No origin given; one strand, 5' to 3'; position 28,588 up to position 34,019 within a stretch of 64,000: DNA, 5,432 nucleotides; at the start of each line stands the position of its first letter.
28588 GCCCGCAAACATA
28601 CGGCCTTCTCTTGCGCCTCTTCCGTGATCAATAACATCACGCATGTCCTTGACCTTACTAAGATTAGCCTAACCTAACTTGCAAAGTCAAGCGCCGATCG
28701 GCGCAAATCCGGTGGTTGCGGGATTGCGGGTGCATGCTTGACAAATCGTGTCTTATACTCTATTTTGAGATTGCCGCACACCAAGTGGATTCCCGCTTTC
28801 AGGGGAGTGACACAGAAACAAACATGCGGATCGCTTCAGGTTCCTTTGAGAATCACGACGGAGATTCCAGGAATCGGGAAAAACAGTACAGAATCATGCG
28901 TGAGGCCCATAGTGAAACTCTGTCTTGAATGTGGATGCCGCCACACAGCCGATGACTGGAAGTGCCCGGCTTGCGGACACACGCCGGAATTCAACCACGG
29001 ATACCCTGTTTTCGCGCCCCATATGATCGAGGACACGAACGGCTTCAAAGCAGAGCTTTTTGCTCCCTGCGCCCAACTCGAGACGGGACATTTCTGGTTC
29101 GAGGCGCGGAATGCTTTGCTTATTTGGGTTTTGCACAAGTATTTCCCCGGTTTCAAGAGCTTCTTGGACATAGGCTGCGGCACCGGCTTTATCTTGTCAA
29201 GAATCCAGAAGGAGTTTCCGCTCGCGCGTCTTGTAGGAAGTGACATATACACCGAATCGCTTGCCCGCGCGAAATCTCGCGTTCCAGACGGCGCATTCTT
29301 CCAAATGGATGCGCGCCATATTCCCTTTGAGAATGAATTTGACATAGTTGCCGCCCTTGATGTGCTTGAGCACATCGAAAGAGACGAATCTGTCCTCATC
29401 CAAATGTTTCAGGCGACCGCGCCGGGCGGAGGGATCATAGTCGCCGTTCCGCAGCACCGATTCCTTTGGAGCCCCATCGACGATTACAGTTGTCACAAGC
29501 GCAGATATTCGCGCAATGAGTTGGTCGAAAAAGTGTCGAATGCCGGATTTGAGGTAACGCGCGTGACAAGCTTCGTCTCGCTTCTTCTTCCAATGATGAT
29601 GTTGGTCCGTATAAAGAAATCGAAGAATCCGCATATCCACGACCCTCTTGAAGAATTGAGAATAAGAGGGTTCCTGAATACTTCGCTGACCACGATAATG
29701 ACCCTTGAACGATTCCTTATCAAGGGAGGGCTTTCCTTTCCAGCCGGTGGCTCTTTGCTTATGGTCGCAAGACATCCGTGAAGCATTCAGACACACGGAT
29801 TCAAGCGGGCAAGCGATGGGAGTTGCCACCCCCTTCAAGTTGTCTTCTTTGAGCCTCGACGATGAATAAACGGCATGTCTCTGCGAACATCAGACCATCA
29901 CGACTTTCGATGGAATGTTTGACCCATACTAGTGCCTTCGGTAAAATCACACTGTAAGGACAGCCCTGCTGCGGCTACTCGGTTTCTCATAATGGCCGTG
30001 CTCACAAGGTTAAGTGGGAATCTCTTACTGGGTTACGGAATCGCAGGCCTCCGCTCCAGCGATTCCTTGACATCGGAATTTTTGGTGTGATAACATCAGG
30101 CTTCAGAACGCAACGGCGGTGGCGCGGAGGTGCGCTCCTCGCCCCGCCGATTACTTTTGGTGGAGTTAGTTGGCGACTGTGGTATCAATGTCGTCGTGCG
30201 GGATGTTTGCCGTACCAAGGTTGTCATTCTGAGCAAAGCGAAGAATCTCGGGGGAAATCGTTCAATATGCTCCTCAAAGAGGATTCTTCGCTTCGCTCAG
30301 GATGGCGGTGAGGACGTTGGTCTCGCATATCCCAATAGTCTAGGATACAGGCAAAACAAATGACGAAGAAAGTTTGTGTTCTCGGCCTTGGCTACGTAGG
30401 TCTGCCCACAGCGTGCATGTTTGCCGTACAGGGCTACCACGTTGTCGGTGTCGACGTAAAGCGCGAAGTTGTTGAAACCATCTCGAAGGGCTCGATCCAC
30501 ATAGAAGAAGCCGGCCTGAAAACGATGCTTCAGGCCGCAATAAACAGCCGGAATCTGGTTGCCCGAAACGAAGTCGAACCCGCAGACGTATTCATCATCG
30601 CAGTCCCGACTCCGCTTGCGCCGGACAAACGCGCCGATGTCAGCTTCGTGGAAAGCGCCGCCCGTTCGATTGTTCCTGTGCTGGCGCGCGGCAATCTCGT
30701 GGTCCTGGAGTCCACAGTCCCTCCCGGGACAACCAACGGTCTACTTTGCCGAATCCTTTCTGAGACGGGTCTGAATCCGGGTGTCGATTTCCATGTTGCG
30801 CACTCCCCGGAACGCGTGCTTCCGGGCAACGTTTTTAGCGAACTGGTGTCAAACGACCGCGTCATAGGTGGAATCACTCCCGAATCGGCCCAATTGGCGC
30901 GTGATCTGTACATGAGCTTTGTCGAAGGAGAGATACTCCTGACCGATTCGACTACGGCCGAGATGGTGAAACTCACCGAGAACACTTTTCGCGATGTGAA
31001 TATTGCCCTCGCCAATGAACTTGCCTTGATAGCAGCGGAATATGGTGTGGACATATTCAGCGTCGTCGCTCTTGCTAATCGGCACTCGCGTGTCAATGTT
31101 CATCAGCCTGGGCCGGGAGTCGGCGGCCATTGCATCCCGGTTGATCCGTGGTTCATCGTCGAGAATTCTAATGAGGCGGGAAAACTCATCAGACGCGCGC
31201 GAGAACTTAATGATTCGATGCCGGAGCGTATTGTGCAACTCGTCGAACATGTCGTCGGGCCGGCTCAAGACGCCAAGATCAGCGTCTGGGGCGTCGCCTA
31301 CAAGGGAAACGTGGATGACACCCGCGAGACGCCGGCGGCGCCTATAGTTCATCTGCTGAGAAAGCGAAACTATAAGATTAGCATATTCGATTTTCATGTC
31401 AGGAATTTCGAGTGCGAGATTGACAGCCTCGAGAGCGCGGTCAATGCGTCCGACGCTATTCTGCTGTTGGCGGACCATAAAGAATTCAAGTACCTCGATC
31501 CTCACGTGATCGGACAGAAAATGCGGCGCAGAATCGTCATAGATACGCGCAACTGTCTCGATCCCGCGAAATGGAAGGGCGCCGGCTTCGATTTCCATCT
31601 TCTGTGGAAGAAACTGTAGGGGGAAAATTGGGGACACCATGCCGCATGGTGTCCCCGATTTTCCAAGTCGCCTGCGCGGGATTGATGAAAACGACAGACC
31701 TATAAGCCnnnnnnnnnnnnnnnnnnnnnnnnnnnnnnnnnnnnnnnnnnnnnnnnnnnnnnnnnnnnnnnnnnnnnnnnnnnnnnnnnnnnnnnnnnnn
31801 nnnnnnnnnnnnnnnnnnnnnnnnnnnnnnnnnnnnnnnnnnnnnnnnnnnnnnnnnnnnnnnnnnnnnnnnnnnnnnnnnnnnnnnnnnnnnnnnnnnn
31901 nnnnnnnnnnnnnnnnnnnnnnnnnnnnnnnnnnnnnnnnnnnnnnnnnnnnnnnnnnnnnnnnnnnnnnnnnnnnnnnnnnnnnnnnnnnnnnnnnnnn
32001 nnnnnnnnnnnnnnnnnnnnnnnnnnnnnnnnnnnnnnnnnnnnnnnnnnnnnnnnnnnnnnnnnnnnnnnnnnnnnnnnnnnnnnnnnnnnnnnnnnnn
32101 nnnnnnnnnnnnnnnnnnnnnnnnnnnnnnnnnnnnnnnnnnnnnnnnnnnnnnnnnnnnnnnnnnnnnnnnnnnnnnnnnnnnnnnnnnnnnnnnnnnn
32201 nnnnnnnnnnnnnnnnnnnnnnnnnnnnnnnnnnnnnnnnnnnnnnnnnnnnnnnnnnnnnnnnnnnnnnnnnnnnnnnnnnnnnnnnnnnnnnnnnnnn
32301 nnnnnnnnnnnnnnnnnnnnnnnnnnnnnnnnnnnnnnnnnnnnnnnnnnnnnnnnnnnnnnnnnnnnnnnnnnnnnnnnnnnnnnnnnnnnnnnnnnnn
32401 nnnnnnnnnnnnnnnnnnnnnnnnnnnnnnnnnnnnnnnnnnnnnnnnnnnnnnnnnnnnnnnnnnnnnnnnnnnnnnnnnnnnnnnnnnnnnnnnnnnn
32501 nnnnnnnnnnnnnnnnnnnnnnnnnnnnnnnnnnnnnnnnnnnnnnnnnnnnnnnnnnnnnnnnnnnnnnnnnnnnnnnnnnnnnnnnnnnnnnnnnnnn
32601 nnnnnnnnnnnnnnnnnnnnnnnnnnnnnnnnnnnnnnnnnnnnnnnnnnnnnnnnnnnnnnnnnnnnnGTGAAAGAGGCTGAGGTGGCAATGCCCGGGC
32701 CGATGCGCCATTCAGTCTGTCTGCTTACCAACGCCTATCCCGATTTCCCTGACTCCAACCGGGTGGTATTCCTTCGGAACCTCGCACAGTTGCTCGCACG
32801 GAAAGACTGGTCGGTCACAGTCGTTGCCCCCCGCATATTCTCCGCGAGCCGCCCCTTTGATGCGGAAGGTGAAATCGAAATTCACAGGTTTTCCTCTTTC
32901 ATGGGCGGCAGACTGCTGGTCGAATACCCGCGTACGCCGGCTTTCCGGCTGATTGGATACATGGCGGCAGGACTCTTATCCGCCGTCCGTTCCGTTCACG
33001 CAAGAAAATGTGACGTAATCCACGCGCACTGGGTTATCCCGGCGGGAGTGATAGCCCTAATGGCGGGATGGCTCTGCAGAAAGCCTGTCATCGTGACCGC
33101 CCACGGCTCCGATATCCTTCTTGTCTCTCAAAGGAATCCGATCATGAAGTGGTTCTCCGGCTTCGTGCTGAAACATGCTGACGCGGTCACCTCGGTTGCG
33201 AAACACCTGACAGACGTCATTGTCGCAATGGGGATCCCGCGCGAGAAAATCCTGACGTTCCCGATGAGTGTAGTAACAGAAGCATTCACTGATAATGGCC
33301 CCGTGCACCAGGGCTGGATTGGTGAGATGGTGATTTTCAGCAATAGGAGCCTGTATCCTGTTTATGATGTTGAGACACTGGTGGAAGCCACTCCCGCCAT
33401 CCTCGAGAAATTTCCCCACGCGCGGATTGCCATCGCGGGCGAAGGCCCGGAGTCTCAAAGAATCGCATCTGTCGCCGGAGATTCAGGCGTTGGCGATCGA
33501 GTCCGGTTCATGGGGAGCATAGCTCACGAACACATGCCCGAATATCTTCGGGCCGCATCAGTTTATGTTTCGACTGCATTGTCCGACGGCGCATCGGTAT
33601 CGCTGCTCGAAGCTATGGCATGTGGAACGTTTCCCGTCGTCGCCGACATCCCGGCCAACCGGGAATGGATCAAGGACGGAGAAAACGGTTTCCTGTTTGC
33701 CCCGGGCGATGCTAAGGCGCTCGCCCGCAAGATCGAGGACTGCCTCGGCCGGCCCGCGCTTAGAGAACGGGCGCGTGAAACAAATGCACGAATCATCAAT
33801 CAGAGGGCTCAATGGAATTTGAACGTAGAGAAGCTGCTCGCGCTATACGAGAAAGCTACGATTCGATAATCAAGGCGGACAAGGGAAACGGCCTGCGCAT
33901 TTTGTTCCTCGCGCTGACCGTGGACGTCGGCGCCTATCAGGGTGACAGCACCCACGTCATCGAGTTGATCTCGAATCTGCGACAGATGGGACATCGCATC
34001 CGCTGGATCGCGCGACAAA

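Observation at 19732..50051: ~30-kb glycan-assembly island with six GT-C membrane glycosyltransferases and seven methyltransferases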

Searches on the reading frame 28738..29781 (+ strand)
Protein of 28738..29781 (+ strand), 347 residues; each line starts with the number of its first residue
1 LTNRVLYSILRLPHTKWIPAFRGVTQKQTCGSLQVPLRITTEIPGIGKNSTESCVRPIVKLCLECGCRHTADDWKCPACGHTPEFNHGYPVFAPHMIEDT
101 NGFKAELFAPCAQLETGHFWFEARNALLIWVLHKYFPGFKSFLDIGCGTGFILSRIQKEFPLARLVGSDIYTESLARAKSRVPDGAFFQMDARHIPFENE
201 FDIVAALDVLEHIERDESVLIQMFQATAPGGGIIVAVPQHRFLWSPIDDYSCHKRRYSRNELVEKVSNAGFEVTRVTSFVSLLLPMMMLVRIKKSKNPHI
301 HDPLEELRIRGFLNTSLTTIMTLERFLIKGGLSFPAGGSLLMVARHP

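Call 3: search_protein_families(library=pfam, proteins=[window:28738-29781:+], max_evalue=0.01)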
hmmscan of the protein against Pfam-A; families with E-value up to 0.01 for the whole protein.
window:28738-29781:+ (347 aa): 10 families
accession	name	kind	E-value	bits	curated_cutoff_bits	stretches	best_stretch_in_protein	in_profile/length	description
PF08241.18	Methyltransf_11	-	1.3e-16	61.4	21.2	1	143-234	1-94/95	Methyltransferase domain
PF13649.12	Methyltransf_25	-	3.2e-16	60.2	27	1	143-231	2-97/97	Methyltransferase domain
PF08242.18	Methyltransf_12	-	5.9e-14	53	30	1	143-232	1-97/98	Methyltransferase domain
PF13847.12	Methyltransf_31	-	8.6e-14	51.9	27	1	141-239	6-113/145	Methyltransferase domain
PF13489.12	Methyltransf_23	-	2.3e-13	50.7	27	1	134-275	18-163/164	Methyltransferase domain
PF05175.20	MTS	-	0.00067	19.8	23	1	127-183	22-76/170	Methyltransferase small domain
PF02390.23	Methyltransf_4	-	0.0049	16.8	24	1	141-182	4-45/173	Putative methyltransferase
PF05219.18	DREV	-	0.0057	16.2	26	0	140-237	96-188/265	DREV methyltransferase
PF01209.24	Ubie_methyltran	-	0.0068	16.2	20.1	0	140-235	49-151/233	ubiE/COQ5 methyltransferase family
PF00891.24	Methyltransf_2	-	0.0079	16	22.3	0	136-235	60-164/210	O-methyltransferase domain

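Call 71: search_protein_families(library=ncbifam, proteins=[window:28738-29781:+], max_evalue=0.00001)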
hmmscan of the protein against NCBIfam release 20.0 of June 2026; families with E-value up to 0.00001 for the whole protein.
window:28738-29781:+ (347 aa): 11 families
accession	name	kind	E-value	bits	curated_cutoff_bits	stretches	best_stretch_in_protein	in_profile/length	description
TIGR02072.1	BioC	equivalog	6.2e-14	52.4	184.95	1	131-239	27-136/244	malonyl-ACP O-methyltransferase BioC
NF045667.1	MTase_DVU1556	equivalog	6.5e-13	48.6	155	1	141-279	25-168/213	DVU_1556 family methyltransferase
NF002463.0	PRK01683.1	equivalog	1.3e-10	41.3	297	1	140-241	33-134/258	trans-aconitate 2-methyltransferase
TIGR01934.1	MenG_MenH_UbiE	subfamily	2.7e-08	33.4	158.35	1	141-235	42-141/223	ubiquinone/menaquinone biosynthesis methyltransferase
TIGR01983.1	UbiG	equivalog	3.6e-08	33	102.95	1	140-236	51-152/228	bifunctional 2-polyprenyl-6-hydroxyphenol methylase/3-demethylubiquinol 3-O-methyltransferase UbiG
NF010703.0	PRK14103.1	equivalog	9.5e-07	28.5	320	1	142-239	33-128/256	trans-aconitate 2-methyltransferase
NF001244.0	PRK00216.1-5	equivalog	2.3e-06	27.1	216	0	140-205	50-123/236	bifunctional demethylmenaquinone methyltransferase/2-methoxy-6-polyprenyl-1,4-benzoquinol methylase UbiE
NF043040.1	corrin_prot_MT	hypoth_equivalog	2.6e-06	27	180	0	141-236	44-148/216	corrinoid protein-associated methyltransferase CpaM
NF041537.1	ArsM_AhpD_UU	exception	6.9e-06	25.1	510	1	140-294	78-248/345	arsenite methyltransferase/AhpD domain selenoprotein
TIGR04074.1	bacter_Hen1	equivalog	7.4e-06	24.7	340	0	138-240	282-396/462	3' terminal RNA ribose 2'-O-methyltransferase Hen1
TIGR03534.1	RF_mod_PrmC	equivalog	8.6e-06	25.4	199.1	0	137-180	85-130/253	peptide chain release factor N(5)-glutamine methyltransferase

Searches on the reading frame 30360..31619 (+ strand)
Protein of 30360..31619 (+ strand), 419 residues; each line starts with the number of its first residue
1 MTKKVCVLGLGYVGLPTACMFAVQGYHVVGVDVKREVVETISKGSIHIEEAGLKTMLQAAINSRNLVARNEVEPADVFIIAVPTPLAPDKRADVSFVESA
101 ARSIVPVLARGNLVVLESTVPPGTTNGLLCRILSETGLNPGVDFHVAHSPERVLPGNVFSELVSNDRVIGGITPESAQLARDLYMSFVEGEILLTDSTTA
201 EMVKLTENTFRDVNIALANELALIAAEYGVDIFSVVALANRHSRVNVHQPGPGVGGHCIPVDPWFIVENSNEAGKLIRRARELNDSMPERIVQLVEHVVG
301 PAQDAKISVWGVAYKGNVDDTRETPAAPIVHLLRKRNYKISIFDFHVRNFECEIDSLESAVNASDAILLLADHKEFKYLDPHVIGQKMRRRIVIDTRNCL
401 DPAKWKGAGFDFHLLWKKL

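Call 3: search_protein_families(library=pfam, proteins=[window:30360-31619:+], max_evalue=0.01)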
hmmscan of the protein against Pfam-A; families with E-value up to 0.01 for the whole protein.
window:30360-31619:+ (419 aa): 7 families
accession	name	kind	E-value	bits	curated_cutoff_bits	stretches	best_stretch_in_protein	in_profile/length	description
PF03721.20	UDPG_MGDP_dh_N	-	3e-54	183.9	27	1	3-179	1-183/187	UDP-glucose/GDP-mannose dehydrogenase family, NAD binding domain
PF00984.24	UDPG_MGDP_dh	-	7.4e-26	90.5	25.4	1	199-285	2-93/94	UDP-glucose/GDP-mannose dehydrogenase family, central domain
PF03720.21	UDPG_MGDP_dh_C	-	1.5e-25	90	30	1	309-402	2-103/103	UDP-glucose/GDP-mannose dehydrogenase family, UDP binding domain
PF02558.23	ApbA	-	6.3e-05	23.1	22.2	1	5-84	1-76/150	Ketopantoate reductase PanE/ApbA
PF03446.21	NAD_binding_2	-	0.00033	21.1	21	1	4-128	1-103/161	NAD binding domain of 6-phosphogluconate dehydrogenase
PF02737.24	3HCDH_N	-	0.0026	18.1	22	1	4-43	1-40/180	3-hydroxyacyl-CoA dehydrogenase, NAD binding domain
PF01262.27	AlaDh_PNT_C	-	0.0099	15.8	23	0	4-85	30-103/214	Alanine dehydrogenase/PNT, C-terminal domain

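Call 71: search_protein_families(library=ncbifam, proteins=[window:30360-31619:+], max_evalue=0.00001)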
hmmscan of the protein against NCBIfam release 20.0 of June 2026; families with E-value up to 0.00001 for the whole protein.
window:30360-31619:+ (419 aa): 7 families
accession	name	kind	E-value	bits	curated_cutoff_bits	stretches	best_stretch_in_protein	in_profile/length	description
NF040825.1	UDPMaNacDH_Arch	equivalog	1.4e-135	452.4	750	1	4-401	2-402/418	UDP-N-acetyl-D-mannosamine dehydrogenase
TIGR03026.1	NDP-sugDHase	subfamily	2.9e-131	438.1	189.8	1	3-398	1-413/413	nucleotide sugar dehydrogenase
NF008286.0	PRK11064.1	equivalog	7e-128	426.8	459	1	3-398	4-417/420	UDP-N-acetyl-D-mannosamine dehydrogenase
NF041297.1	UDPGDh_AglM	equivalog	1.3e-63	215.4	670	1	4-402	2-419/429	UDP-glucose 6-dehydrogenase AglM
NF047673.2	TeichurnBiosyTuaD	equivalog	2.9e-58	198.1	700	1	3-413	2-427/439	UDP-glucose 6-dehydrogenase TuaD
NF011729.0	PRK15182.1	equivalog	1.3e-48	165.9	592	1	4-383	8-398/425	Vi polysaccharide biosynthesis UDP-N-acetylglucosamine C-6 dehydrogenase TviB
NF011631.0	PRK15057.1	equivalog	4.1e-17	62.4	757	1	4-271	2-266/388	UDP-glucose 6-dehydrogenase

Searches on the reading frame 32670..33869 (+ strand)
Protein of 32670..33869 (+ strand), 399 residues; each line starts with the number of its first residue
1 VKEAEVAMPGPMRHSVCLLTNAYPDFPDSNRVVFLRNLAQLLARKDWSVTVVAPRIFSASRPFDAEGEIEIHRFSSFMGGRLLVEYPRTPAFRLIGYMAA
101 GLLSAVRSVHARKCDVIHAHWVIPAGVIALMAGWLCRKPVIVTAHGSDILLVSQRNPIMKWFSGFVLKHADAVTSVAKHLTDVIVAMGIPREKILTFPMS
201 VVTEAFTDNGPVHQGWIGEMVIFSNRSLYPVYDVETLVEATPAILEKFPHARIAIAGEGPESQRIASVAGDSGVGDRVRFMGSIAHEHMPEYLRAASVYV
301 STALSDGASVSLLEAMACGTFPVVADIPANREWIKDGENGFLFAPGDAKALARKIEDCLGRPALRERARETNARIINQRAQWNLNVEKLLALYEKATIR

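Call 3: search_protein_families(library=pfam, proteins=[window:32670-33869:+], max_evalue=0.01)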
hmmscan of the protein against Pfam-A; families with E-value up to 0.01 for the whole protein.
window:32670-33869:+ (399 aa): 7 families
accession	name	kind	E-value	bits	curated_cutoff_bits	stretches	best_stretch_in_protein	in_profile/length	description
PF00534.26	Glycos_transf_1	-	7.9e-33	113.9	26.4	1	221-371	17-168/172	Glycosyl transferases group 1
PF13692.12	Glyco_trans_1_4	-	7.4e-31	107.8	27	1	223-359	6-140/142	Glycosyl transferases group 1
PF13579.12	Glyco_trans_4_4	-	6.6e-20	72.5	29.7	1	34-198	6-156/158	Glycosyl transferase 4-like domain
PF13439.12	Glyco_transf_4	-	7.4e-19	68.8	28.5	1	33-203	6-168/170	Glycosyltransferase Family 4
PF13477.12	Glyco_trans_4_2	-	1e-10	42.3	23.4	1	33-175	11-137/139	Glycosyl transferase 4-like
PF13524.12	Glyco_trans_1_2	-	7.2e-10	39.4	25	1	245-390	6-143/144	Glycosyl transferase-like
PF22772.2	WsaF_C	-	0.0055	17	27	1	273-355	52-132/133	WsaF, C-terminal domain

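Call 69: search_solved_structures(query=window:32670-33869:+, max_evalue=1e-8)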
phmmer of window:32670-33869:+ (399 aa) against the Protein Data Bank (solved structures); distinct sequences matched with E-value up to 1e-8: 9.
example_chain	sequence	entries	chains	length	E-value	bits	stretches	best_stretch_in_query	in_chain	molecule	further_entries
5d00_A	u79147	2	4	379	3.7e-16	62.6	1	102-367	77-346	N-acetyl-alpha-D-glucosaminyl L-malate synthase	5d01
2jjm_A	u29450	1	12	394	6.6e-16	61.8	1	103-365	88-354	GLYCOSYL TRANSFERASE, GROUP 1 FAMILY PROTEIN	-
3mbo_A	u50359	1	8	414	8.1e-16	61.5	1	103-365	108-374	Glycosyltransferase, group 1 family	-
6n1x_A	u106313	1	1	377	2.4e-15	59.9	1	112-351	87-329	Glycosyltransferase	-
6d9t_A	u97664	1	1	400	2.8e-15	59.7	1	112-351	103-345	Glycosyl transferase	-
4n9w_A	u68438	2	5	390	3.8e-15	59.3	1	113-395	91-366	GDP-mannose-dependent alpha-(1-2)-phosphatidylinositol mannosyltransferase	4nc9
2gej_A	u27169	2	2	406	4.3e-15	59.1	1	113-395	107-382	PHOSPHATIDYLINOSITOL MANNOSYLTRANSFERASE (PimA)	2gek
6kih_A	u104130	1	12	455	1.5e-13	54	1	257-373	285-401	Tll1590 protein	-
3qhp_A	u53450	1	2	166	3.6e-09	39.6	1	245-373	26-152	Type 1 capsular polysaccharide biosynthesis protein J (CapJ)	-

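Call 71: search_protein_families(library=ncbifam, proteins=[window:32670-33869:+], max_evalue=0.00001)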
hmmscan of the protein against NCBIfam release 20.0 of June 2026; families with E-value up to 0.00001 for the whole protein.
window:32670-33869:+ (399 aa): 25 families
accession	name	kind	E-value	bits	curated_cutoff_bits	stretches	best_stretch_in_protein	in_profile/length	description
TIGR04063.1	stp3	hypoth_equivalog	1e-34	120.1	442.05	1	90-396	72-395/397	TIGR04063 family PEP-CTERM/XrtA system glycosyltransferase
TIGR03999.1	thiol_BshA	equivalog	1.1e-32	113.5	273.7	1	87-396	58-373/375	N-acetyl-alpha-D-glucosaminyl L-malate synthase BshA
NF041876.1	EPS_EpsE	equivalog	1.9e-29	103.1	400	1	106-376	106-376/389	exopolysaccharide biosynthesis GT4 family glycosyltransferase EpsE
NF038229.1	Glyco4_Geo_Pelo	equivalog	2.4e-29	102.4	400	1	107-395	49-335/338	GPMC system family 4 glycosyltransferase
TIGR03088.1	stp2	hypoth_equivalog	1e-23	84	409.05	1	111-395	79-372/374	TIGR03088 family PEP-CTERM/XrtA system glycosyltransferase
NF047684.1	TeichurnBiosyTuaC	equivalog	6.8e-20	71.3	550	1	103-396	99-389/391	teichuronic acid biosynthesis protein TuaC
TIGR03449.1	mycothiol_MshA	equivalog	4.6e-15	55.4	462.5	1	228-397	229-404/406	D-inositol-3-phosphate glycosyltransferase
NF041010.1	glycosy_Agl16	equivalog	1.6e-13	50.3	575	1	136-395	103-350/352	glycosylation protein Agl16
TIGR04047.1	MSMEG_0565_glyc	hypoth_equivalog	5.4e-11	42.2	259.85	1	237-394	211-372/373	MSMEG_0565 family glycosyltransferase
TIGR04005.1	wcaL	equivalog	6.3e-11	41.8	537.6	1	109-357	114-366/406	colanic acid biosynthesis glycosyltransferase WcaL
TIGR02149.1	glgA_Coryne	subfamily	1.9e-10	40.5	302.4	1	111-395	81-389/391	glycogen synthase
NF047880.1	glyco_SdgA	exception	5.8e-10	38.3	800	1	221-359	317-454/488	serine-aspartate repeat adhesin O-glycosyltransferase SdgA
NF049988.1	MGlcDAGSynMgs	equivalog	6.3e-10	39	400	1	234-347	228-341/398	alpha-monoglucosyldiacylglycerol synthase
TIGR02918.1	TIGR02918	equivalog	1.4e-07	30.6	574.6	1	234-358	334-456/500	accessory Sec system glycosyltransferase GtfA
TIGR03087.1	stp1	hypoth_equivalog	2.1e-07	30.5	316.65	1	240-394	249-395/397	TIGR03087 family PEP-CTERM/XrtA system glycosyltransferase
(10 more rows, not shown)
